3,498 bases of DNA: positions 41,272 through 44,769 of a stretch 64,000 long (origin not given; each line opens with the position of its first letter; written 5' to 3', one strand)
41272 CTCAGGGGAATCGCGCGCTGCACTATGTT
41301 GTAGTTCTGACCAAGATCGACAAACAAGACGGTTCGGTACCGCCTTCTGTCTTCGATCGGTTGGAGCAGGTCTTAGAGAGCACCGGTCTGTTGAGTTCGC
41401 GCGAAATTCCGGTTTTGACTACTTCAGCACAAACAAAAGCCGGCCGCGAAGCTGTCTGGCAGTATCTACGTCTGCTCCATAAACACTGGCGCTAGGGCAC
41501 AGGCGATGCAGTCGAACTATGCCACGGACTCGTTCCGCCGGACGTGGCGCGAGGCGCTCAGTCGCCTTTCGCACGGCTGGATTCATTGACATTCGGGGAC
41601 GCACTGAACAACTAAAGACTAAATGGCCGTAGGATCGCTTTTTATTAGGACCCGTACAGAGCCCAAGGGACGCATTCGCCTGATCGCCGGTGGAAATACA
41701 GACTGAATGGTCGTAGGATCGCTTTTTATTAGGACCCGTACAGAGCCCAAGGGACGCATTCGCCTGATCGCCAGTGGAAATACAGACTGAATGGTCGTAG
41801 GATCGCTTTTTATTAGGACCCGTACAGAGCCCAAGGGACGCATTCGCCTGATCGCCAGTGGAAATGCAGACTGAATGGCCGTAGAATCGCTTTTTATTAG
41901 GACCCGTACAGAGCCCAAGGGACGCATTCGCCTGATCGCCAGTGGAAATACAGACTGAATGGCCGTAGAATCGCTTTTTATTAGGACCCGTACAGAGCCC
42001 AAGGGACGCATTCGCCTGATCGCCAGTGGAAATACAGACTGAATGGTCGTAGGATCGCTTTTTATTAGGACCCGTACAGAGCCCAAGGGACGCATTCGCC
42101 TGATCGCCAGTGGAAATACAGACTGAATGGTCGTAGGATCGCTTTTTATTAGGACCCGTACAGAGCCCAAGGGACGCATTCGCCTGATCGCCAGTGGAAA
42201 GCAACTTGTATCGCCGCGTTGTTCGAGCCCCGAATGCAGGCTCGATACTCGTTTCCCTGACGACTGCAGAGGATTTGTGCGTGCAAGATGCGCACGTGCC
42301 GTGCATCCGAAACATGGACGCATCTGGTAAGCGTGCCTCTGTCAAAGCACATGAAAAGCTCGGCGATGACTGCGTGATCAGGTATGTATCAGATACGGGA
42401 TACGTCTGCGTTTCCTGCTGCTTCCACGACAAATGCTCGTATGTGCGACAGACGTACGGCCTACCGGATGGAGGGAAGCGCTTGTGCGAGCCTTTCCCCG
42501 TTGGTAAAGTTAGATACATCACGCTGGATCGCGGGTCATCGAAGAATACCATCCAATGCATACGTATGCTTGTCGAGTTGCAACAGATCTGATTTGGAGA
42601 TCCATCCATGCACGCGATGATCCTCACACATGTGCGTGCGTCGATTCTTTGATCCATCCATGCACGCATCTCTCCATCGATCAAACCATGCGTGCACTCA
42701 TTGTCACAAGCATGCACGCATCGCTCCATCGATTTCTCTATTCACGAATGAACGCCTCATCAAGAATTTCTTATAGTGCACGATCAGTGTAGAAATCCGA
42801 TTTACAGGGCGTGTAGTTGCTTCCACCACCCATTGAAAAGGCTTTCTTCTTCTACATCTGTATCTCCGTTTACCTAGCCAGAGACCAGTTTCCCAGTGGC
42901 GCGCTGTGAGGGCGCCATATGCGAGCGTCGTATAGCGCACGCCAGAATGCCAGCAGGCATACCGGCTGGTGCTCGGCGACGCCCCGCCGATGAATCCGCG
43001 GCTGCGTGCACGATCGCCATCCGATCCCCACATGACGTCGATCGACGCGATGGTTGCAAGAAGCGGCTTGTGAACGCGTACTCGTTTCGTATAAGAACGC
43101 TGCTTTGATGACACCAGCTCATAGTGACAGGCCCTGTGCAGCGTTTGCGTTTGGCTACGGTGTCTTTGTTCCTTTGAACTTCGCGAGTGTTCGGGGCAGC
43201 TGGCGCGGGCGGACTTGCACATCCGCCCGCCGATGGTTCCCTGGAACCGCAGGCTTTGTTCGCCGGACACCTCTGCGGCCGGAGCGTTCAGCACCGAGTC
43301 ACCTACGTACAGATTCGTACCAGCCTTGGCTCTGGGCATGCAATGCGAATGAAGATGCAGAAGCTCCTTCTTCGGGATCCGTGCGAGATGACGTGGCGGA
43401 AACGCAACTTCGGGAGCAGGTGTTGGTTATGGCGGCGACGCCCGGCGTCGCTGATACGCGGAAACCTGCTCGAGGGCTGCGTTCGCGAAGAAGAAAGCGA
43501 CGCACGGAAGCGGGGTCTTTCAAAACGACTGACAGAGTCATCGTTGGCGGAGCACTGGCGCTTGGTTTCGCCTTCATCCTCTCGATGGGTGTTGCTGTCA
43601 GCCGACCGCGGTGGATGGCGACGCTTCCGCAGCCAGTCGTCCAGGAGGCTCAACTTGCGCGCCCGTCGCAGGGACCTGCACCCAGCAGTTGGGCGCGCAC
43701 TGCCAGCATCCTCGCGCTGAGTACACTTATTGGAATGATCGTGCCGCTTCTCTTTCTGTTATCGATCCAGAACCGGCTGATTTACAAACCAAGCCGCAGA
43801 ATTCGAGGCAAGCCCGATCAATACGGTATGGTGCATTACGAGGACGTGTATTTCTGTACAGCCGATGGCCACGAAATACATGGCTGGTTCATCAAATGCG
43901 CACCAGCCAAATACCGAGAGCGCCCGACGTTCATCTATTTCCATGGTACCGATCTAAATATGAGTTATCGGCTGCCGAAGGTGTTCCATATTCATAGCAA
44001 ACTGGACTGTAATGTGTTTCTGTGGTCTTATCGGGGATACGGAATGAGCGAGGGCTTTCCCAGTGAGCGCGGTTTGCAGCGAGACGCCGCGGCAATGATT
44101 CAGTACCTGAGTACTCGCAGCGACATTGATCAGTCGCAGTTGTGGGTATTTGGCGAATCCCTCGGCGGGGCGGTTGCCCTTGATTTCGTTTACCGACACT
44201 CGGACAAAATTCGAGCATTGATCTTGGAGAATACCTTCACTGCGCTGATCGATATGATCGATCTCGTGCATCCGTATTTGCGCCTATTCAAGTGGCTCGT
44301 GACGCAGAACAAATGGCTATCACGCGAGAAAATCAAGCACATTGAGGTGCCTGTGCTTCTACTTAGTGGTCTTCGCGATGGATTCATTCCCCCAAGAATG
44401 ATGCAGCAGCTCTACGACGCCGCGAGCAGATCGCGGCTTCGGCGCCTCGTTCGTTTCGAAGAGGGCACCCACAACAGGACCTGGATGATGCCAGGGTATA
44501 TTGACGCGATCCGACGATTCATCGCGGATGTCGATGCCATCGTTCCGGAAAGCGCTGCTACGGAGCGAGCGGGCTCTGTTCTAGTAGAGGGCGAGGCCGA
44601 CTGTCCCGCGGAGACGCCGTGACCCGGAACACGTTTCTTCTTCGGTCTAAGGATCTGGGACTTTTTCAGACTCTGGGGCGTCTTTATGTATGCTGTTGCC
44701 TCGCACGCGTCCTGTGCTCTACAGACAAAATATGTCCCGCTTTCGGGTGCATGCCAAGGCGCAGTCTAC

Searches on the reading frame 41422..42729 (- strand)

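Call 37: search_protein_families(library=pfam, proteins=[window:41422-42729:-], max_evalue=0.001)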
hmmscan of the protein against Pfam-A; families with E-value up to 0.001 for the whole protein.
window:41422-42729:- (436 aa): 1 family
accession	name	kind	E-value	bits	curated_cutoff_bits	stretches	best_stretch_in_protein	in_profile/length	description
PF17106.10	NACHT_sigma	-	6.6e-05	23.4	27.6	0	179-188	9-18/42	Sigma domain on NACHT-NTPases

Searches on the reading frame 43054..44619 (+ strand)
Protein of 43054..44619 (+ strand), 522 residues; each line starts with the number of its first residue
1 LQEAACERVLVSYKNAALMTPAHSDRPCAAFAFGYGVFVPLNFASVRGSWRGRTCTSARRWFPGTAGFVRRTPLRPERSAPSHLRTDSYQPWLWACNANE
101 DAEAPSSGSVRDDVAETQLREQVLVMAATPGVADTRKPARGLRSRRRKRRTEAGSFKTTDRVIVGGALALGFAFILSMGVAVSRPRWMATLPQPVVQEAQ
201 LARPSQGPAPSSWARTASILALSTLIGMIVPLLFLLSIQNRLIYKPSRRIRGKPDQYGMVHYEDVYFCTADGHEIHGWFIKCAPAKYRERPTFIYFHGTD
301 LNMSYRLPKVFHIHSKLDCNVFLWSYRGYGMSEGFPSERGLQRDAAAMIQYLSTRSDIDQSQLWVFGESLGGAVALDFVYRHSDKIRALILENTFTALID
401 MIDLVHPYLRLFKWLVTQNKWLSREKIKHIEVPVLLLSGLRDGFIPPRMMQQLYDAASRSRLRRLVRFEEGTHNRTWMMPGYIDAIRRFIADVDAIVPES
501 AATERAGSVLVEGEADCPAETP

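Call 37: search_protein_families(library=pfam, proteins=[window:43054-44619:+], max_evalue=0.001)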
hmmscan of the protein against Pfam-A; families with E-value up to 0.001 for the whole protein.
window:43054-44619:+ (522 aa): 5 families
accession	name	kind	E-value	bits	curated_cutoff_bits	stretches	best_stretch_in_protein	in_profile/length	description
PF12146.15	Hydrolase_4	-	8.8e-18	64.9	27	1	304-417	17-131/239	Serine aminopeptidase, S33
PF00561.26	Abhydrolase_1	-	4.5e-11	43.3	25.8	1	318-411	27-119/245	alpha/beta hydrolase fold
PF05448.18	AXE1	-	9.6e-06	25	21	0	343-424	158-242/321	Acetyl xylan esterase (AXE1)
PF00326.27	Peptidase_S9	-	1.1e-05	25.5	22.6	1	343-459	46-172/213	Prolyl oligopeptidase family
PF12697.13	Abhydrolase_6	-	3.9e-05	24.9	26.3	1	297-506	5-188/217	Alpha/beta hydrolase family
